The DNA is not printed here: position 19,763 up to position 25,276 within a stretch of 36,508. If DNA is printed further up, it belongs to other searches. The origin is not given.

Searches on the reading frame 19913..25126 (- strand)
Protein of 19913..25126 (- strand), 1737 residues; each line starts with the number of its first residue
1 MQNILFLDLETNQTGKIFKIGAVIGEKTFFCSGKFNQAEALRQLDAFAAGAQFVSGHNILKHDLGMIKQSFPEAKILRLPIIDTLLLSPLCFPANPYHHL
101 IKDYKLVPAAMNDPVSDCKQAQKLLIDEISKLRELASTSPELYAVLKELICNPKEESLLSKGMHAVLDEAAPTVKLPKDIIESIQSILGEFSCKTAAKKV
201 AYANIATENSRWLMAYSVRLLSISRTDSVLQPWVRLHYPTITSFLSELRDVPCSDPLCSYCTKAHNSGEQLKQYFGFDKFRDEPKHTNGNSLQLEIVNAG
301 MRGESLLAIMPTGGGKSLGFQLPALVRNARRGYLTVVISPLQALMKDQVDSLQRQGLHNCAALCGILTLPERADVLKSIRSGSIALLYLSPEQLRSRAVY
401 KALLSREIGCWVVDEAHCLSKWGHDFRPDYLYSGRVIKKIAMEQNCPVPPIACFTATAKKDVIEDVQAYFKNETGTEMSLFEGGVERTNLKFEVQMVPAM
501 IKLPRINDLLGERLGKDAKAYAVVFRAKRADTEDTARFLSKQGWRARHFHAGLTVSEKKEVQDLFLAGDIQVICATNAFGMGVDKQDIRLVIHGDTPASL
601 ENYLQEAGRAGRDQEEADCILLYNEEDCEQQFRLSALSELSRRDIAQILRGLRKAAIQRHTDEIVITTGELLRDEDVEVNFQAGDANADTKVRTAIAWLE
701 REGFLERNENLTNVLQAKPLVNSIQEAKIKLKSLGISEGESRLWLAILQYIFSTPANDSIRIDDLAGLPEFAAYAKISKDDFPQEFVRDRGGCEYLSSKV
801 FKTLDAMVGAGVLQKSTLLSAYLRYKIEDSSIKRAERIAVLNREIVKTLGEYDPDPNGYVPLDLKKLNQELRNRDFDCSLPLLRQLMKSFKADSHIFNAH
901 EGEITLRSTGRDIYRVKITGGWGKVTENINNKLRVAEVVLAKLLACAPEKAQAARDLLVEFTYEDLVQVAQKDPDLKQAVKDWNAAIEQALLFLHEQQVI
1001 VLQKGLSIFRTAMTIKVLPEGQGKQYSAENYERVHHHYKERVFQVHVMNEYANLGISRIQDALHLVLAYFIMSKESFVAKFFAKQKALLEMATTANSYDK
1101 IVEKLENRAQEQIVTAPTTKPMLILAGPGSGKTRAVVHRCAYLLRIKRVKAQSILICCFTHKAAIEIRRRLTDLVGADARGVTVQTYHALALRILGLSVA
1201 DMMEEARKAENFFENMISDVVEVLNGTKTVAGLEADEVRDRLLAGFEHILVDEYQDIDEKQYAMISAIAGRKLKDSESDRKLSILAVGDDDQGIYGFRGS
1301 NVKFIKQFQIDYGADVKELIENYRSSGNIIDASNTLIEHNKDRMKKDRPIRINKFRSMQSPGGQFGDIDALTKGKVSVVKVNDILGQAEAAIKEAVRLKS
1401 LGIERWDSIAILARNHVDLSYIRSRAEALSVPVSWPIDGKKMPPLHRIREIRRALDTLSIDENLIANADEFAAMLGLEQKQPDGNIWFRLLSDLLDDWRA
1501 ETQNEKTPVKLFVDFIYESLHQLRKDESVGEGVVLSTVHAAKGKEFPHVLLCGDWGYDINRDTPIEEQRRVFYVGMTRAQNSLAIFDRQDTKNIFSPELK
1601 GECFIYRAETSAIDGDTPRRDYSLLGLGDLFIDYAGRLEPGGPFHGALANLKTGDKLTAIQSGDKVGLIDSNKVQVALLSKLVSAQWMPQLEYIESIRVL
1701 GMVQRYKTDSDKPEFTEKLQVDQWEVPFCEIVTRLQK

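Call 4: search_protein_families(library=padloc, proteins=[window:19913-25126:-], max_evalue=0.01)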
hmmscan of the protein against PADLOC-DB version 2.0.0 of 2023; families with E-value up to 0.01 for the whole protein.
window:19913-25126:- (1737 aa): 82 families (the best 25 are shown)
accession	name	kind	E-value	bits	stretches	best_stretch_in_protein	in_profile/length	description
PDLC02864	DpdF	-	6.9e-102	340.2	1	265-642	8-357/610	DpdF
PDLC02861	DpdF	-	4.9e-87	290.7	1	264-633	13-353/611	DpdF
PDLC02870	DpdF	-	4.8e-82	274.1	1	274-695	8-403/534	DpdF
PDLC03928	PsyrT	-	1.5e-80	269.4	1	268-655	9-377/689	-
PDLC02865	DpdF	-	1.4e-60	203.1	1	270-625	750-1082/1499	DpdF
PDLC01089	C3a193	-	4.3e-58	195.5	1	269-671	224-640/983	poss. alt. Cas3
PDLC00117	GajB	-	1.6e-48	163.6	2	1234-1589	207-576/604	UrvD helicase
PDLC00132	GajB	-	4.4e-48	162.4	3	1237-1344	206-306/625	UrvD helicase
PDLC02859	DpdF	-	1.1e-47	160.7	1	292-617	104-419/545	DpdF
PDLC00114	GajB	-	2.7e-45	153.1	3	1237-1356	207-318/635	UrvD helicase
PDLC03802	RTasHel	-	1.7e-44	150.8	3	1237-1353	184-276/675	DRT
PDLC02868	DpdF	-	4e-40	135.4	2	296-494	347-539/1078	DpdF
PDLC02855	DpdF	-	5.2e-37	125.5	1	303-638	157-494/825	DpdF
PDLC02867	DpdF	-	1.1e-33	114.6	1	302-636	153-491/855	DpdF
PDLC00127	GajB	-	2.5e-33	113.4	3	1237-1333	193-285/594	UrvD helicase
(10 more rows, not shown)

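Call 5: search_protein_families(library=pfam, proteins=[window:19913-25126:-], max_evalue=0.01)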
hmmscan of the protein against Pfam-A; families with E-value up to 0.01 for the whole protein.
window:19913-25126:- (1737 aa): 9 families
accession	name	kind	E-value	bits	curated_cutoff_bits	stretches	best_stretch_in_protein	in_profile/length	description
PF00580.27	UvrD-helicase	-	1.8e-43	149.7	23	2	1107-1199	2-94/271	UvrD/REP helicase N-terminal domain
PF00270.35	DEAD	-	8.2e-28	97.7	26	1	291-464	2-165/167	DEAD/DEAH box helicase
PF13245.12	AAA_19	-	1.3e-25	90.5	25.1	1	1110-1298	1-134/134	AAA domain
PF13361.12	UvrD_C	-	4.5e-20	72.8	25.6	2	1496-1585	249-345/350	UvrD-like helicase C-terminal domain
PF00271.37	Helicase_C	-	2.7e-19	69.9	23.5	1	516-613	12-109/110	Helicase conserved C-terminal domain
PF13538.12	UvrD_C_2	-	6.2e-08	32.8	27.4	1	1533-1584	2-50/52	UvrD-like helicase C-terminal domain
PF01443.25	Viral_helicase1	-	1.8e-05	25.1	21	1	1512-1586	164-227/228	Viral superfamily 1 RNA helicase core domain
PF13401.12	AAA_22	-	4.5e-05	24.2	27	0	362-420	53-97/130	AAA domain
PF13086.12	AAA_11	-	5.4e-05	23.5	27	1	1107-1198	3-93/257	AAA domain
